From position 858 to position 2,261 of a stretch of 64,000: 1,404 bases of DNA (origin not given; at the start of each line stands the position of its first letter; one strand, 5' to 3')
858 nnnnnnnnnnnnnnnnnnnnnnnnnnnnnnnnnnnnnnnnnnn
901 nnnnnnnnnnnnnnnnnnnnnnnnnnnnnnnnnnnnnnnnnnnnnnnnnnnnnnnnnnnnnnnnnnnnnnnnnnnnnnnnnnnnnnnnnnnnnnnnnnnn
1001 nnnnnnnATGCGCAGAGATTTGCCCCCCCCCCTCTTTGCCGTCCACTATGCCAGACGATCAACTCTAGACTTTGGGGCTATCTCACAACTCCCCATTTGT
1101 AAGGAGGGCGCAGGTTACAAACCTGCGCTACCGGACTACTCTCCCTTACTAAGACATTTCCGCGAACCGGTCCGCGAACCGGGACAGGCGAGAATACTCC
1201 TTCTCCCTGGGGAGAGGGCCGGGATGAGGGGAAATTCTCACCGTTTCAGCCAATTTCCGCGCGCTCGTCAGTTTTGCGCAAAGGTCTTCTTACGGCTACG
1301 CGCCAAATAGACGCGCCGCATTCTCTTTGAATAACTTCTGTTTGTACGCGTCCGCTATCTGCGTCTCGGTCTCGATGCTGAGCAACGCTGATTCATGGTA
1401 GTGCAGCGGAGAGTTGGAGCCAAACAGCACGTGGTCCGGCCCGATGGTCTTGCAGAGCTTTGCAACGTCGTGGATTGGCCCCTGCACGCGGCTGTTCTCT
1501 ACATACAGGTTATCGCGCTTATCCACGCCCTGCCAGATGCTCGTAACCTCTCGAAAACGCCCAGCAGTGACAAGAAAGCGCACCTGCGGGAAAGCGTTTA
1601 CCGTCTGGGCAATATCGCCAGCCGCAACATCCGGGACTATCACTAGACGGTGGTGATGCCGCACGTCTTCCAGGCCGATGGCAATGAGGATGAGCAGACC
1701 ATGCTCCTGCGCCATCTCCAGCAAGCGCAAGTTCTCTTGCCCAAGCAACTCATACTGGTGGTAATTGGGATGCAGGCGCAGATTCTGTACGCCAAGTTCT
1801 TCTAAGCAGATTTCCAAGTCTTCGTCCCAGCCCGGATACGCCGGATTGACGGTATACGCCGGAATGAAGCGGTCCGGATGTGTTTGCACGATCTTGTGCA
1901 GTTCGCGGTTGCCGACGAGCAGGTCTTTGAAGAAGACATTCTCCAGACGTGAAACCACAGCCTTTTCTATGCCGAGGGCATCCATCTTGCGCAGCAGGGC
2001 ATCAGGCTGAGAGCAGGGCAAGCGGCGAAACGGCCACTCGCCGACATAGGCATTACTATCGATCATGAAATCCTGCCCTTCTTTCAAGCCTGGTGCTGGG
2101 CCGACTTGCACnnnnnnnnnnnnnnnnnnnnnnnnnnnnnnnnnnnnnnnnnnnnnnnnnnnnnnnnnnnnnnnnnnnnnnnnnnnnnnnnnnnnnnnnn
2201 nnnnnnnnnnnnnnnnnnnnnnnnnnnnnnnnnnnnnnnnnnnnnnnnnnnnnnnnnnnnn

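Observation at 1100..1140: tRNA anticodon-arm-like 26-nt hairpin repeat at three intergenic sites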

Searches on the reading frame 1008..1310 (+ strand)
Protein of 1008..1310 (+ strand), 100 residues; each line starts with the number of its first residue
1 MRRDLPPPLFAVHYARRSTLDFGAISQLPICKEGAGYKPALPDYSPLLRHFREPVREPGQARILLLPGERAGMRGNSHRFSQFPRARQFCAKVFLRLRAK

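Call 15: search_protein_families(library=pfam, proteins=[window:1008-1310:+], max_evalue=0.01)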
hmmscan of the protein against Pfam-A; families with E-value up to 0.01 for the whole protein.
window:1008-1310:+ (100 aa): 0 families

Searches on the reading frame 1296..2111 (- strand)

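Call 15: search_protein_families(library=pfam, proteins=[window:1296-2111:-], max_evalue=0.01)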
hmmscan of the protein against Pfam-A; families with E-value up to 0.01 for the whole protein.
window:1296-2111:- (271 aa): 1 family
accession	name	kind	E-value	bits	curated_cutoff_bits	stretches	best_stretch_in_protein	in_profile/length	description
PF04909.20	Amidohydro_2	-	1.1e-16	61.9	26.4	1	36-270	40-288/289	Amidohydrolase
